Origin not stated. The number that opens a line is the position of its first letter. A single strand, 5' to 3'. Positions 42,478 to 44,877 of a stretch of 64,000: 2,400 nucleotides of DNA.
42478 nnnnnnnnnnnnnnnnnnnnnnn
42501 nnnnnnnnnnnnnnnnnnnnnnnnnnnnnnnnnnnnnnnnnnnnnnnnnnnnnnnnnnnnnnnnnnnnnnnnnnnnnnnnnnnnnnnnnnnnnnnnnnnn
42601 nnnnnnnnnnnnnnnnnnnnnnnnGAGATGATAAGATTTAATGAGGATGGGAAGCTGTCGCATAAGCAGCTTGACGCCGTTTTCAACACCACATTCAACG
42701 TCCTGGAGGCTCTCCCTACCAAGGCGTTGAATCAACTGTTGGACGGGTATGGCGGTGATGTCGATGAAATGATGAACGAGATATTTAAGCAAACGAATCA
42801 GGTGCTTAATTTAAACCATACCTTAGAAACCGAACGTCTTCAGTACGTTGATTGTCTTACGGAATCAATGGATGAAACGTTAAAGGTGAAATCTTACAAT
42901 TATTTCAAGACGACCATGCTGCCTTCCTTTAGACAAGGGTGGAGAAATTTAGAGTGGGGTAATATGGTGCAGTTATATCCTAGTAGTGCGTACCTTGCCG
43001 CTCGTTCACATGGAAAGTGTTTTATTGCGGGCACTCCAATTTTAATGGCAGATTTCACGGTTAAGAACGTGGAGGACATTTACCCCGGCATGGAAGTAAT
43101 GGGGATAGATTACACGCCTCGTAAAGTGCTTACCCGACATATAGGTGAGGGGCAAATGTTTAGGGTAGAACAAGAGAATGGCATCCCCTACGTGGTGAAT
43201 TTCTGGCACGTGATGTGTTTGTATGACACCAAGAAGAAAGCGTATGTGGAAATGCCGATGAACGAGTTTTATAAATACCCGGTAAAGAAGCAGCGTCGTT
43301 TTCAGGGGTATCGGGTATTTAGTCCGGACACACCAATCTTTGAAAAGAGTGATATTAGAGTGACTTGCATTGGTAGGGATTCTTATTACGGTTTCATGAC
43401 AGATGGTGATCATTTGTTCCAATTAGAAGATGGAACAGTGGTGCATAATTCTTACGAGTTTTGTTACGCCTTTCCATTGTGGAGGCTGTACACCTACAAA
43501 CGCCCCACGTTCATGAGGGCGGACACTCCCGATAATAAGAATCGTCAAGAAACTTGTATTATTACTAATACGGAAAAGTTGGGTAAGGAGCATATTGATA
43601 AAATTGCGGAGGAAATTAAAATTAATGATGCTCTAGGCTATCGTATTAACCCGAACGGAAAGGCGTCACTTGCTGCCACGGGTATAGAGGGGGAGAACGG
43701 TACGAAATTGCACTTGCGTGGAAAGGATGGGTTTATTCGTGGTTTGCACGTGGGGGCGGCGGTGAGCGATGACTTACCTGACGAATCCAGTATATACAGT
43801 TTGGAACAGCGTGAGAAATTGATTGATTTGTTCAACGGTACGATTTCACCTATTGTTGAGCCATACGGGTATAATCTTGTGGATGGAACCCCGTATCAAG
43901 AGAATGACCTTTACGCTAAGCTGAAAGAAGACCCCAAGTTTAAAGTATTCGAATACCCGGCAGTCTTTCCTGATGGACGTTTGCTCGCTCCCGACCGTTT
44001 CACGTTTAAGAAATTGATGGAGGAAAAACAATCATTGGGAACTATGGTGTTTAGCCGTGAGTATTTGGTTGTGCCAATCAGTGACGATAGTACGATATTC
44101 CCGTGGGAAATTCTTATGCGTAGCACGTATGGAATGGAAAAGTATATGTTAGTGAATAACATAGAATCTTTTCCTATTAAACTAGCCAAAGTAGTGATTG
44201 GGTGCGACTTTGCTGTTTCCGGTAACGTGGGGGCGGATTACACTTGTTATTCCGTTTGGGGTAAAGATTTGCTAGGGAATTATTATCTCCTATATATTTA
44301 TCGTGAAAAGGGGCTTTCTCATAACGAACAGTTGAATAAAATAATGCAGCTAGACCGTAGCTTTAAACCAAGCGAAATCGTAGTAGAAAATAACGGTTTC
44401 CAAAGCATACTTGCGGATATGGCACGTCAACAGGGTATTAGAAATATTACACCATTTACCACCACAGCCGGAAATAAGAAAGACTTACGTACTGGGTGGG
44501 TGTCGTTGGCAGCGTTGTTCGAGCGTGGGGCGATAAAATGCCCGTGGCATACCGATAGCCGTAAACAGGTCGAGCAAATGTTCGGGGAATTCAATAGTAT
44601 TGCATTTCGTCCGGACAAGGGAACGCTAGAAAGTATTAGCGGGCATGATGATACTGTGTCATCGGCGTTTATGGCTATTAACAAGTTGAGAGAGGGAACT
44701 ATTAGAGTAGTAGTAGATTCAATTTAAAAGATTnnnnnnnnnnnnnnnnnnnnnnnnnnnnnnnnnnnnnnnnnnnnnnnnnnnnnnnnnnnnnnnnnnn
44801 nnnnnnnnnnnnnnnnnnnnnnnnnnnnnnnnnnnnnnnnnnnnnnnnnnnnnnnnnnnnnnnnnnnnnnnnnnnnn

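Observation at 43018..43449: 144-aa mini-intein inserted in the Walker A P-loop of the large terminase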

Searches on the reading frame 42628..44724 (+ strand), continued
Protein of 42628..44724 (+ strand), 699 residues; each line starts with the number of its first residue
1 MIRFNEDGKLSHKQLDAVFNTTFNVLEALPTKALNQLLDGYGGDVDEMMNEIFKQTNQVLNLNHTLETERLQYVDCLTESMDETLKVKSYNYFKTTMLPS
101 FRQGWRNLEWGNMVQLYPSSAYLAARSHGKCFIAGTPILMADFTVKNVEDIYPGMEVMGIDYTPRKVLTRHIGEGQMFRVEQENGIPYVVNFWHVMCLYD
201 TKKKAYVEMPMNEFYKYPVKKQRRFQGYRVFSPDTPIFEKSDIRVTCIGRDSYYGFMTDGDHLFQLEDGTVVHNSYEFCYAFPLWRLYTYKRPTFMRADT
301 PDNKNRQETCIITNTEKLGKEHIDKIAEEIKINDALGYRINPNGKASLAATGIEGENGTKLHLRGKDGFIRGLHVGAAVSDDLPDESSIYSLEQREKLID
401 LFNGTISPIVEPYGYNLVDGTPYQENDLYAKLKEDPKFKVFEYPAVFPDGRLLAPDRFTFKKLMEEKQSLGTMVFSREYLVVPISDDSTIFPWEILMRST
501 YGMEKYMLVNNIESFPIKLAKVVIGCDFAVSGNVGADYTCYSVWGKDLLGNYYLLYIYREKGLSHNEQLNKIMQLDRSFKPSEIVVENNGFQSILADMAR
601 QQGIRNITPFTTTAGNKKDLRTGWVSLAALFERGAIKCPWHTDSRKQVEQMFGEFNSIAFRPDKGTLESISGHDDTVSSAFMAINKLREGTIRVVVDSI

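Call 16: find_homologous_proteins(query=window:42628-44724:+, max_evalue=1e-10)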
Query window:42628-44724:+ (699 aa): 950 proteins with E <= 1e-10 among 8000 candidates; the best 120 are listed.
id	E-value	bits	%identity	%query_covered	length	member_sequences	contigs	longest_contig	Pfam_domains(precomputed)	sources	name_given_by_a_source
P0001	0.0e+0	1635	100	100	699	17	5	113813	PF17289.9,PF05203.22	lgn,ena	-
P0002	0.0e+0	1628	100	100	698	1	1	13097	PF17289.9,PF05203.22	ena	-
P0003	0.0e+0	1608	98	100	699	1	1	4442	PF17289.9,PF05203.22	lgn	-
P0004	0.0e+0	1607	100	60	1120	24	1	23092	PF17289.9,PF05203.22,PF14528.12,PF14890.12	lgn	-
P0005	0.0e+0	1480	89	100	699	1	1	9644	PF17289.9,PF05203.22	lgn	-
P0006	0.0e+0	1480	89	100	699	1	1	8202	PF17289.9,PF05203.22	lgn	-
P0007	0.0e+0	1328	80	100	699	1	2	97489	PF17289.9,PF05203.22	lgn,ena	-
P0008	0.0e+0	1326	80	100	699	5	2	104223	PF17289.9,PF05203.22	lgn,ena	-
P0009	0.0e+0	1323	80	100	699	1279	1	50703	PF17289.9,PF05203.22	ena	-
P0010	0.0e+0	1314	79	100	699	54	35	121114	PF17289.9,PF05203.22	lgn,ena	-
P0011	0.0e+0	1311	78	100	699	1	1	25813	PF17289.9,PF05203.22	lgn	-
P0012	0.0e+0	1310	79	100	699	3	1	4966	PF17289.9,PF05203.22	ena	-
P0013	0.0e+0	1309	79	100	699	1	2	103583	PF17289.9,PF05203.22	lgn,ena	-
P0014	0.0e+0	1308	79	100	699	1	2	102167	PF17289.9,PF05203.22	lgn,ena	-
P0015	0.0e+0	1306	78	100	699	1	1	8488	PF17289.9,PF05203.22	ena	-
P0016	0.0e+0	1305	79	100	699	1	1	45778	PF17289.9,PF05203.22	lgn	-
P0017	0.0e+0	1305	79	100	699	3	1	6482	PF17289.9,PF05203.22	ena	-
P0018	0.0e+0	1303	78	100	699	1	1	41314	PF17289.9,PF05203.22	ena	-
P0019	0.0e+0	1302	78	100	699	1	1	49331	PF17289.9,PF05203.22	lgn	-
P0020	0.0e+0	1302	66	78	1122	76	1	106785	PF17289.9,PF05203.22,PF14528.12,PF14890.12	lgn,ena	-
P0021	0.0e+0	1296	79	100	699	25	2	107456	PF17289.9,PF05203.22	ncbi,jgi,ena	jgi:phage terminase large subunit-like protein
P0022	0.0e+0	1283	65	78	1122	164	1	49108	PF17289.9,PF05203.22,PF14528.12,PF14890.12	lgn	-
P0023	0.0e+0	1282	76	100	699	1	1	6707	PF17289.9,PF05203.22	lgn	-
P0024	0.0e+0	1282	63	82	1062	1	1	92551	PF17289.9,PF05203.22,PF14528.12,PF14890.12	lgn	-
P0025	0.0e+0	1282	63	82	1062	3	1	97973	PF17289.9,PF05203.22,PF14528.12,PF14890.12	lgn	-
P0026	0.0e+0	1281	78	100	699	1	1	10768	PF17289.9,PF05203.22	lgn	-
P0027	0.0e+0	1281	64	82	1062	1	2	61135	PF17289.9,PF05203.22,PF14528.12,PF14890.12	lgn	-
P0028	0.0e+0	1280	78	100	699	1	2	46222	PF17289.9,PF05203.22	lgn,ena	-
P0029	0.0e+0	1278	63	82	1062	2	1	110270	PF17289.9,PF05203.22,PF14528.12,PF14890.12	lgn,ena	-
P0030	0.0e+0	1278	77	100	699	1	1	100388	PF17289.9,PF05203.22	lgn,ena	-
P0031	0.0e+0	1277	77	100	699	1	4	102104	PF17289.9,PF05203.22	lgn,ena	-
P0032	0.0e+0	1276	76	60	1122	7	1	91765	PF17289.9,PF05203.22,PF14528.12,PF14890.12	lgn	-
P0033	0.0e+0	1274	77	100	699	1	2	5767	PF17289.9,PF05203.22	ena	-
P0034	0.0e+0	1274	77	100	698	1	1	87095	PF17289.9,PF05203.22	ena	-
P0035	0.0e+0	1273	77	100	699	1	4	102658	PF17289.9,PF05203.22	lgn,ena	-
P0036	0.0e+0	1271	77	100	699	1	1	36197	PF17289.9,PF05203.22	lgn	-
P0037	0.0e+0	1270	77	100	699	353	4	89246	PF17289.9,PF05203.22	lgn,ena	-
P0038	0.0e+0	1270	76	100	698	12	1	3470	PF17289.9,PF05203.22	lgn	-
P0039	0.0e+0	1269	77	100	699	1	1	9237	PF17289.9,PF05203.22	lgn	-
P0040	0.0e+0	1267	75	100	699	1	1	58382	PF17289.9,PF05203.22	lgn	-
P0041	0.0e+0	1263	77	100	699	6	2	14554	PF17289.9,PF05203.22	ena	-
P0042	0.0e+0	1247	75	60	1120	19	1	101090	PF17289.9,PF05203.22,PF14528.12,PF14890.12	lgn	-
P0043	0.0e+0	1245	75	100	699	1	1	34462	PF17289.9,PF05203.22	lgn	-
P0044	0.0e+0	1242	75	100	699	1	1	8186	PF17289.9,PF05203.22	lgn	-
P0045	0.0e+0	1241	75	100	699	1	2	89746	PF17289.9,PF05203.22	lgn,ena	-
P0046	0.0e+0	1241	75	100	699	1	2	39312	PF17289.9,PF05203.22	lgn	-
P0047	0.0e+0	1240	75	100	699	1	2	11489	PF17289.9,PF05203.22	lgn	-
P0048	0.0e+0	1240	75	100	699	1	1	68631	PF17289.9,PF05203.22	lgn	-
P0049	0.0e+0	1239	75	100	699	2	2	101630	PF17289.9,PF05203.22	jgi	jgi:hypothetical protein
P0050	0.0e+0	1239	75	100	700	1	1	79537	PF17289.9,PF05203.22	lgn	-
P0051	0.0e+0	1238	75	100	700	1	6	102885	PF17289.9,PF05203.22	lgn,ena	-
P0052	0.0e+0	1237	75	100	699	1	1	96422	PF17289.9,PF05203.22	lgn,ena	-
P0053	0.0e+0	1237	75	100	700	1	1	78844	PF17289.9,PF05203.22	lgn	-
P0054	0.0e+0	1237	75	100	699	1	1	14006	PF17289.9,PF05203.22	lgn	-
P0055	0.0e+0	1237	75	100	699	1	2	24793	PF17289.9,PF05203.22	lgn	-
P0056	0.0e+0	1237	75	100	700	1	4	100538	PF17289.9,PF05203.22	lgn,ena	-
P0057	0.0e+0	1237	75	100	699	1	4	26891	PF17289.9,PF05203.22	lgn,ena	-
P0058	0.0e+0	1237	75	100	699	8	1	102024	PF17289.9,PF05203.22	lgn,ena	-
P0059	0.0e+0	1237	75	100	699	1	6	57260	PF17289.9,PF05203.22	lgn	-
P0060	0.0e+0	1236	75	100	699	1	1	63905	PF17289.9,PF05203.22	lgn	-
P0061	0.0e+0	1236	75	100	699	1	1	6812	PF17289.9,PF05203.22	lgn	-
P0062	0.0e+0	1236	75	100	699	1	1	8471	PF17289.9,PF05203.22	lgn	-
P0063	0.0e+0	1236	75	100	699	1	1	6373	PF17289.9,PF05203.22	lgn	-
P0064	0.0e+0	1235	75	100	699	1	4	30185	PF17289.9,PF05203.22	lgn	-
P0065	0.0e+0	1234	75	100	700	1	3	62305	PF17289.9,PF05203.22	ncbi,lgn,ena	-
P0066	0.0e+0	1234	75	100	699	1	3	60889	PF17289.9,PF05203.22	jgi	jgi:hypothetical protein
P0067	0.0e+0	1234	75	100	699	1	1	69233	PF17289.9,PF05203.22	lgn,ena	-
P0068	0.0e+0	1234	75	100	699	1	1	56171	PF17289.9,PF05203.22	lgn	-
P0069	0.0e+0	1233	75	100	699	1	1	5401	PF17289.9,PF05203.22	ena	-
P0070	0.0e+0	1233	75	100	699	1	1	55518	PF17289.9,PF05203.22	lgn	-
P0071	0.0e+0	1231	74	100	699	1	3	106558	PF17289.9,PF05203.22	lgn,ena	-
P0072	0.0e+0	1231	75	100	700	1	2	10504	PF17289.9,PF05203.22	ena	-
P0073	0.0e+0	1231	75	100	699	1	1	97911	PF17289.9,PF05203.22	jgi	jgi:hypothetical protein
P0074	0.0e+0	1231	74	100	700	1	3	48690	PF17289.9,PF05203.22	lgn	-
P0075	0.0e+0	1230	74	100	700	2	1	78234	PF17289.9,PF05203.22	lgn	-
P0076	0.0e+0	1230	74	100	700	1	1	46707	PF17289.9,PF05203.22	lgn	-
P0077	0.0e+0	1230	74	100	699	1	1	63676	PF17289.9,PF05203.22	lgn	-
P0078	0.0e+0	1230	75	100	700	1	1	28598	PF17289.9,PF05203.22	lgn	-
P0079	0.0e+0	1226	74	100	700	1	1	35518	PF17289.9,PF05203.22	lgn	-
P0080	0.0e+0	1224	74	100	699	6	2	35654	PF17289.9,PF05203.22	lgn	-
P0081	0.0e+0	1208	72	60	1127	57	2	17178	PF17289.9,PF05203.22,PF14528.12,PF14890.12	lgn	-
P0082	0.0e+0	1198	72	100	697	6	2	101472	PF17289.9,PF05203.22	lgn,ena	-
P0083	0.0e+0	1198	72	100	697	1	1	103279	PF17289.9,PF05203.22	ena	-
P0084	0.0e+0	1198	73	100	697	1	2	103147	PF17289.9,PF05203.22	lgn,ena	-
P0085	0.0e+0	1197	73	99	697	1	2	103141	PF17289.9,PF05203.22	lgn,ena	-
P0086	0.0e+0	1196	73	100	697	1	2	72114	PF17289.9,PF05203.22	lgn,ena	-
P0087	0.0e+0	1196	73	100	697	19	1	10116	PF17289.9,PF05203.22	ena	-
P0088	0.0e+0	1194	73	99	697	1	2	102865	PF17289.9,PF05203.22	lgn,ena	-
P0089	0.0e+0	1194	71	60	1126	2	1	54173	PF17289.9,PF05203.22,PF14528.12,PF14890.12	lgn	-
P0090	0.0e+0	1193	72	100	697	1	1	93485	PF17289.9,PF05203.22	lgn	-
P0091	0.0e+0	1189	73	99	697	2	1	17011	PF17289.9,PF05203.22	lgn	-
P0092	0.0e+0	1187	72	100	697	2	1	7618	PF17289.9,PF05203.22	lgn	-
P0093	0.0e+0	1182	71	100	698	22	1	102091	PF17289.9,PF05203.22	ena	-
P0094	0.0e+0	1173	70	100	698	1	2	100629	PF17289.9,PF05203.22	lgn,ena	-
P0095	0.0e+0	1172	70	100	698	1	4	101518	PF17289.9,PF05203.22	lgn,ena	-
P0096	0.0e+0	1171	70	100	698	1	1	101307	PF17289.9,PF05203.22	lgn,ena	-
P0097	0.0e+0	1171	70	100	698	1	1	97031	PF17289.9,PF05203.22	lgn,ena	-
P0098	0.0e+0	1169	70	100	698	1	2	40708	PF05203.22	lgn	-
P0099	0.0e+0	1166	69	100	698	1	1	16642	PF17289.9,PF05203.22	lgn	-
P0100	0.0e+0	1160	71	60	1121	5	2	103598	PF17289.9,PF05203.22,PF14528.12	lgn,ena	-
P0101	0.0e+0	1152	70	60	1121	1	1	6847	PF17289.9,PF05203.22,PF14528.12,PF14890.12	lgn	-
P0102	0.0e+0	1148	73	60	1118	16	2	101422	PF17289.9,PF05203.22,PF14528.12,PF14890.12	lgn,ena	-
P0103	0.0e+0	1144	69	100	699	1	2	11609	PF17289.9,PF05203.22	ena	-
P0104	0.0e+0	1140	72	60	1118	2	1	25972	PF17289.9,PF05203.22,PF14528.12,PF14890.12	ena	-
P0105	1.9e-276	937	60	99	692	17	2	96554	PF17289.9,PF05203.22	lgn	-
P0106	4.1e-272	923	69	66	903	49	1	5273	PF05204.20,PF17289.9,PF05203.22,PF14528.12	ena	-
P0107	1.7e-258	878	65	66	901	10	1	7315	PF05204.20,PF17289.9,PF05203.22,PF14528.12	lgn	-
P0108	4.2e-255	866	56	100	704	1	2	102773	PF17289.9,PF05203.22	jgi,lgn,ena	jgi:hypothetical protein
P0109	5.4e-254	863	56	99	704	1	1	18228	PF17289.9,PF05203.22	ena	-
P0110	7.2e-254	862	55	100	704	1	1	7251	PF17289.9,PF05203.22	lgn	-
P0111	1.1e-253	862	55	100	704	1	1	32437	PF17289.9,PF05203.22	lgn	-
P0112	1.3e-253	862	55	99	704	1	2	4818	PF17289.9,PF05203.22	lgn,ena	-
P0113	1.9e-253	861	55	100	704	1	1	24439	PF17289.9,PF05203.22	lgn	-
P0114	2.0e-253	861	55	100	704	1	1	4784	PF17289.9,PF05203.22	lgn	-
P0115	2.3e-253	861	55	100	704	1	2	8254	PF17289.9,PF05203.22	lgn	-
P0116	2.6e-253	861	55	100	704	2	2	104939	PF17289.9,PF05203.22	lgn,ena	-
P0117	3.0e-253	860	55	100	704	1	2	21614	PF17289.9,PF05203.22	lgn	-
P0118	3.0e-253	860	55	100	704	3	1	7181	PF17289.9,PF05203.22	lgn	-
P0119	3.2e-253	860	55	100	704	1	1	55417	PF17289.9,PF05203.22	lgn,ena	-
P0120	3.3e-253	860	55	99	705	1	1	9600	PF17289.9,PF05203.22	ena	-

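Call 50: find_encoding_contigs(protein=P0004, flank=10000, max_places=2)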
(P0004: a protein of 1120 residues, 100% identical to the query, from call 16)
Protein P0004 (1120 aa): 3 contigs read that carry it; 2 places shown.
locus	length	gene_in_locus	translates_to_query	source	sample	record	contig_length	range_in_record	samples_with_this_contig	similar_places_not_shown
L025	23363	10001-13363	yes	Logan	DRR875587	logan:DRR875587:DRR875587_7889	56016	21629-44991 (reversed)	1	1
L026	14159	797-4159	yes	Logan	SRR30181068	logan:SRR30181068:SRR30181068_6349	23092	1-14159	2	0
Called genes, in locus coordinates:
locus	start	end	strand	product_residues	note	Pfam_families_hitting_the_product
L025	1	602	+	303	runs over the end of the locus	-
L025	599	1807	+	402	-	PF04865:Baseplate_J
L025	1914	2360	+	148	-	PF05105:Phage_holin_4_1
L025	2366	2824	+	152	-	PF18925:DUF5675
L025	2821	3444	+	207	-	PF20186:DUF6549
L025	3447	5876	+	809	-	PF18998:Flg_new_2 (weak)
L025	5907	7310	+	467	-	PF25641:Head_fiber_dimeric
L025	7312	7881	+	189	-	-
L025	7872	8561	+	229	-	-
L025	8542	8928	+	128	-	-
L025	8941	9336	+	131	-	-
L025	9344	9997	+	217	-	PF00929:RNase_T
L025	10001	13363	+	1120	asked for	PF05203:Hom_end_hint, PF14890:Intein_splicing, PF14528:LAGLIDADG_3, PF17289:Terminase_6C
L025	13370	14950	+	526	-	PF03796:DnaB_C (weak)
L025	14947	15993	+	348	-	-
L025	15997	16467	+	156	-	-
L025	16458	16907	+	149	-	PF22769:DCD, PF00692:dUTPase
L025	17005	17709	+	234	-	-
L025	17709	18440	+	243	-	PF18747:HMUD2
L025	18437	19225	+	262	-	PF01541:GIY-YIG (weak), PF07460:NUMOD3 (weak)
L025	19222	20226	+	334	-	PF18723:HMUDK_hel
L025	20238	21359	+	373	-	PF00303:Thymidylat_synt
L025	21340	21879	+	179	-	PF12917:YfbR-like, PF13023:HD_3 (faint)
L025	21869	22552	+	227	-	-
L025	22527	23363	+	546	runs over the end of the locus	PF02811:PHP, PF07733:DNA_pol3_alpha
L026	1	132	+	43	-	?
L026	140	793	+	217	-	PF00929:RNase_T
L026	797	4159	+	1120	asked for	PF05203:Hom_end_hint, PF14890:Intein_splicing, PF14528:LAGLIDADG_3, PF17289:Terminase_6C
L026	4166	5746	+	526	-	PF03796:DnaB_C (weak)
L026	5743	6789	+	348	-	-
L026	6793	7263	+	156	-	-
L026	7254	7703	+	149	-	PF22769:DCD, PF00692:dUTPase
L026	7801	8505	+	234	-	-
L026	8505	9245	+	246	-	PF18747:HMUD2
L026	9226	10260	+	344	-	PF18723:HMUDK_hel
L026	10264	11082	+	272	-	PF01541:GIY-YIG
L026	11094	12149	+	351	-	PF00303:Thymidylat_synt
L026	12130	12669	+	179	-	PF12917:YfbR-like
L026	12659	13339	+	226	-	-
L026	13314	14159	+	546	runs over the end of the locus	PF02811:PHP, PF07733:DNA_pol3_alpha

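Call 51: search_protein_families(library=pfam, proteins=[L002:8089-10611:+], max_evalue=0.001)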
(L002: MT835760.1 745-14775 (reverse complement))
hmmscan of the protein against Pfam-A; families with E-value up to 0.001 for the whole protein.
L002:8089-10611:+ (841 aa): 3 families
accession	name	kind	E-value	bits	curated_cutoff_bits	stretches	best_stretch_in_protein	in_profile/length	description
PF14528.11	LAGLIDADG_3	-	6.2e-08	33.2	22.5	1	434-495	2-65/82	LAGLIDADG-like domain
PF03796.21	DnaB_C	-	1.6e-06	28.2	27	1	613-730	75-179/255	DnaB-like helicase C terminal domain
PF05204.19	Hom_end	-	1.1e-05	25.9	21.1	1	424-496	3-76/110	Homing endonuclease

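Call 59: list_cluster_members(proteins=[P0001, P0021, P0065])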
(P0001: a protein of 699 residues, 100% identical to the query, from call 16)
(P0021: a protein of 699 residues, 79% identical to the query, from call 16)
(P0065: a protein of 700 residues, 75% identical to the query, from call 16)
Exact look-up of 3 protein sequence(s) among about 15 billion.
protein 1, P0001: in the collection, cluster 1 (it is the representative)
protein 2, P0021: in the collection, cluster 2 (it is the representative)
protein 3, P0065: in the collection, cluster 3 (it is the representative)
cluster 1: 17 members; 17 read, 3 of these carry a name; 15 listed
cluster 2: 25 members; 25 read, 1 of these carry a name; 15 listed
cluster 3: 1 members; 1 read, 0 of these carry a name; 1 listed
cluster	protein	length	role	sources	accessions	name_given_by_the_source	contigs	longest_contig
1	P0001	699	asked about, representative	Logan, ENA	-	-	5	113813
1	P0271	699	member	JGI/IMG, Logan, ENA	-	phage terminase large subunit-like protein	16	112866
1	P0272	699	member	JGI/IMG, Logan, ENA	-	phage terminase large subunit-like protein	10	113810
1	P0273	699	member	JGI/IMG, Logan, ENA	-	phage terminase large subunit-like protein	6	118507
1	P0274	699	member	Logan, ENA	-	-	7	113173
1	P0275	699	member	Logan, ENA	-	-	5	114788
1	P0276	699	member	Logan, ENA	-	-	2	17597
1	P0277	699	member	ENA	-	-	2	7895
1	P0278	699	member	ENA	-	-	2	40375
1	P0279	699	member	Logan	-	-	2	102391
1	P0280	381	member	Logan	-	-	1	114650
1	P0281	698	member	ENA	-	-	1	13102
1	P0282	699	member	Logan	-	-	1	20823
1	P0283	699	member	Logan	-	-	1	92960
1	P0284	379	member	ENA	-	-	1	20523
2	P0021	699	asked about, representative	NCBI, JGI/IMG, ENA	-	phage terminase large subunit-like protein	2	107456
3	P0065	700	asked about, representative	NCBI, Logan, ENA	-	-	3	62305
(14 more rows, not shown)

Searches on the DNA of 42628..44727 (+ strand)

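Call 6: search_dna_similar(query=window:42628-44727:+, collection=phages, mode=near, max_rows=20)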
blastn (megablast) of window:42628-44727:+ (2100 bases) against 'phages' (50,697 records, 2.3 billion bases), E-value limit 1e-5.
No match.
